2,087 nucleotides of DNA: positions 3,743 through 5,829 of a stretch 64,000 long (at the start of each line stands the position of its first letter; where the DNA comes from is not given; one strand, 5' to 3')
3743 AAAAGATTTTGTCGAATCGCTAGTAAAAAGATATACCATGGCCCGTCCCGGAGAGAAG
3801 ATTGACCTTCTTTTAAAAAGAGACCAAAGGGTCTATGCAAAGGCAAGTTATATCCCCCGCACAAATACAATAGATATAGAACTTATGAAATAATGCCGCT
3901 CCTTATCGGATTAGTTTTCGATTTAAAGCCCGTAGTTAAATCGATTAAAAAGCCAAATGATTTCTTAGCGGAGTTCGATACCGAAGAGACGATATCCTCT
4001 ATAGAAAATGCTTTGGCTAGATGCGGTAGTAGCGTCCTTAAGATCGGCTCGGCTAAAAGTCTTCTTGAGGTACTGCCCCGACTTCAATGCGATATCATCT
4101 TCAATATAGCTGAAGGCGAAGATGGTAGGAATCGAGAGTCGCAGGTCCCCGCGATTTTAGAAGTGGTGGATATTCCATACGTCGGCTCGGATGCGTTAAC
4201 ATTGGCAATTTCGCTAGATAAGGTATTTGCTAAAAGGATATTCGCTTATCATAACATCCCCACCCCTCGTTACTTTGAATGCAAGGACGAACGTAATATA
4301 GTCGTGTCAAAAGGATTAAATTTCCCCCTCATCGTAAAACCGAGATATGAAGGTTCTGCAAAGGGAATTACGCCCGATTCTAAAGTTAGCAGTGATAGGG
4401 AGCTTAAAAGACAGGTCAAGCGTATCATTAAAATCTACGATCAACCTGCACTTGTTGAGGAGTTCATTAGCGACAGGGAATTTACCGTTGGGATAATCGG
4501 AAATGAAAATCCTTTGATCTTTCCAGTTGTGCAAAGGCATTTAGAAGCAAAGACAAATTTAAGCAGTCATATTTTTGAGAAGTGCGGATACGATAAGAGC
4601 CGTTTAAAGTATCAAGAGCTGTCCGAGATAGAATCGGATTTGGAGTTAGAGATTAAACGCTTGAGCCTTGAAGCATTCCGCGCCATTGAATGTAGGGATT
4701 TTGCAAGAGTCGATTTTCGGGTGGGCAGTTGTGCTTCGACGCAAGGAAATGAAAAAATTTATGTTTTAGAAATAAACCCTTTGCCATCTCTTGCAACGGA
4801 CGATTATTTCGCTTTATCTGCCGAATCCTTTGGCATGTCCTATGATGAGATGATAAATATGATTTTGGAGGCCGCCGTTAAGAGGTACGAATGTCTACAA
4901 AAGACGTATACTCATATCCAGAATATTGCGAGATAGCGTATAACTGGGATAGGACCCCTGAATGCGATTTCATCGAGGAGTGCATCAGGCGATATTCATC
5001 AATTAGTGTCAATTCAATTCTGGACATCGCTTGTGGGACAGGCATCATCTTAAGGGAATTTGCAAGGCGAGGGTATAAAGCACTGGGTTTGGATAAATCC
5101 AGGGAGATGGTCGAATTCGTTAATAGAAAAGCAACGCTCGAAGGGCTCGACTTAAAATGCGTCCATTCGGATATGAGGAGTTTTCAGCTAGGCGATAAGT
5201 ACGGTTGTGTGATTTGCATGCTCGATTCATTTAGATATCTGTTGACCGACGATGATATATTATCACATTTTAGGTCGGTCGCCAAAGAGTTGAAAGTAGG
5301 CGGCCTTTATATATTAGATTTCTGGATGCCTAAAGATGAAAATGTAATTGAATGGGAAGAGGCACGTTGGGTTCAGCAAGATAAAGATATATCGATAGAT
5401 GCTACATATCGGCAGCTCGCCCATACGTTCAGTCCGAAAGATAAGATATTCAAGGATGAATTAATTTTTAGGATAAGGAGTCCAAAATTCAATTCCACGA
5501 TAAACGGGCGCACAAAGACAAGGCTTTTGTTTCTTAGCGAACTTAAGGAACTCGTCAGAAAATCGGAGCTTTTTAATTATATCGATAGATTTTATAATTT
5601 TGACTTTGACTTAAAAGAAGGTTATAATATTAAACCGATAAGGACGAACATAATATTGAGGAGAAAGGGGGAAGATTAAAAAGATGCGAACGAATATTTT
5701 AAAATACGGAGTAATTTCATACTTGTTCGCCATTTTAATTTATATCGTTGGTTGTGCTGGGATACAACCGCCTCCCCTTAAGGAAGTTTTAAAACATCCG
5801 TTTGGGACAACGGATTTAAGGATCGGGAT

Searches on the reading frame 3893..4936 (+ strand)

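Call 87: search_protein_families(library=pfam, proteins=[window:3893-4936:+], max_evalue=0.01)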
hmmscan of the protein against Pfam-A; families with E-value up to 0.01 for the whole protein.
window:3893-4936:+ (347 aa): 3 families
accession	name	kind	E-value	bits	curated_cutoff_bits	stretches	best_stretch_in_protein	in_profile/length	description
PF07478.18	Dala_Dala_lig_C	-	1.2e-29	103.7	24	1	125-326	18-204/204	D-ala D-ala ligase C-terminus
PF02655.19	ATP-grasp_3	-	2.1e-06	28.4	23.2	1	109-296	3-155/160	ATP-grasp domain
PF01071.24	GARS_A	-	0.0016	18.7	27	1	109-216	2-114/194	Phosphoribosylglycinamide synthetase, ATP-grasp (A) domain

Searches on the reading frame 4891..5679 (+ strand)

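Call 87: search_protein_families(library=pfam, proteins=[window:4891-5679:+], max_evalue=0.01)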
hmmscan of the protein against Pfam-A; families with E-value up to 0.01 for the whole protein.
window:4891-5679:+ (262 aa): 8 families
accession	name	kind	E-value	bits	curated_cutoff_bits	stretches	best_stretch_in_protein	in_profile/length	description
PF13649.12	Methyltransf_25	-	2.6e-16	60.5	27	1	43-138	1-97/97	Methyltransferase domain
PF08241.18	Methyltransf_11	-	8e-12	46.1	21.2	1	44-141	1-94/95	Methyltransferase domain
PF13489.12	Methyltransf_23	-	1e-06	29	27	1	37-149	20-123/164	Methyltransferase domain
PF08242.18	Methyltransf_12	-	1.2e-06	29.6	30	1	44-139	1-97/98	Methyltransferase domain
PF13847.12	Methyltransf_31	-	1.8e-06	28.2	27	1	41-145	5-113/145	Methyltransferase domain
PF03848.20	TehB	-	0.00033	20.6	20.4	1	36-139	27-129/193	Tellurite resistance protein TehB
PF05175.20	MTS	-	0.0018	18.4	23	1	41-109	33-104/170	Methyltransferase small domain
PF01209.24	Ubie_methyltran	-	0.0032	17.3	20.1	1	36-145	44-155/233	ubiE/COQ5 methyltransferase family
